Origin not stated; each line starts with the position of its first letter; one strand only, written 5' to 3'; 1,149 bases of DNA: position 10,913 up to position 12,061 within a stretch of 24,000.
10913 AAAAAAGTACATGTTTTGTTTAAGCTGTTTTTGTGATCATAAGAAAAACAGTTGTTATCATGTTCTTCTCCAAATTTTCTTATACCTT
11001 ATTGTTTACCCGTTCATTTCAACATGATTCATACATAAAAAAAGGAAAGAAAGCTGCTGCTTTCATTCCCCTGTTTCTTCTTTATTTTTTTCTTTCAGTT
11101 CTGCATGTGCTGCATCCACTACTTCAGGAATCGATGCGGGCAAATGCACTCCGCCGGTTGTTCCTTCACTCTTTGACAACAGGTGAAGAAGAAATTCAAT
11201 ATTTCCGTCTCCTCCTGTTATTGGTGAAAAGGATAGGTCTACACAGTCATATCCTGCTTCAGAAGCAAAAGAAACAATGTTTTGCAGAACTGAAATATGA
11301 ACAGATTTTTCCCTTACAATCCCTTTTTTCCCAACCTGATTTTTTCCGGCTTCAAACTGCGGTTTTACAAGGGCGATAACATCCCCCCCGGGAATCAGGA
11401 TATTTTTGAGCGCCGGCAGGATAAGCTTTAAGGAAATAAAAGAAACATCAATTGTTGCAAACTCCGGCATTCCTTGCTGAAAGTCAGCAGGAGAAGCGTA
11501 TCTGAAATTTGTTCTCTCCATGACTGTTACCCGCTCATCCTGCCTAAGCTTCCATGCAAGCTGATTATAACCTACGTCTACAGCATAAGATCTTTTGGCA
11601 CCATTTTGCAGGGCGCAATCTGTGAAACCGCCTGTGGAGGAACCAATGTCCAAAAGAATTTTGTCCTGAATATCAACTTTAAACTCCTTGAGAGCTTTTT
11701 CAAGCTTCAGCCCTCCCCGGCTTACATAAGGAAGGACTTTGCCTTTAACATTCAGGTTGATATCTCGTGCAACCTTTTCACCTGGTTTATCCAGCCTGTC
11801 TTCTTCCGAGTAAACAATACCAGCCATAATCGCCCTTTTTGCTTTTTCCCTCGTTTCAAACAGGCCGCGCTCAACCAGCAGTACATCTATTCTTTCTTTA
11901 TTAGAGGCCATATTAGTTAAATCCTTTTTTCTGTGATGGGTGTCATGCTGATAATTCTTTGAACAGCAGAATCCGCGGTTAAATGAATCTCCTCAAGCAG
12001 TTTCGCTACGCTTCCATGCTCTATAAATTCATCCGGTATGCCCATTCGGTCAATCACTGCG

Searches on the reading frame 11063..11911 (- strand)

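Call 24: search_protein_families(library=pfam, proteins=[window:11063-11911:-], max_evalue=0.00001)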
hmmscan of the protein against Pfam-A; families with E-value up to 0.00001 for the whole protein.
window:11063-11911:- (282 aa): 2 families
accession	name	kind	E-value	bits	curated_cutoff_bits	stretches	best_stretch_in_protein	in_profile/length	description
PF01728.25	FtsJ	-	1.3e-44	152.7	24.1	1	62-243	1-178/181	FtsJ-like methyltransferase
PF01479.30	S4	-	1.8e-06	28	22.8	1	6-47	1-42/48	S4 domain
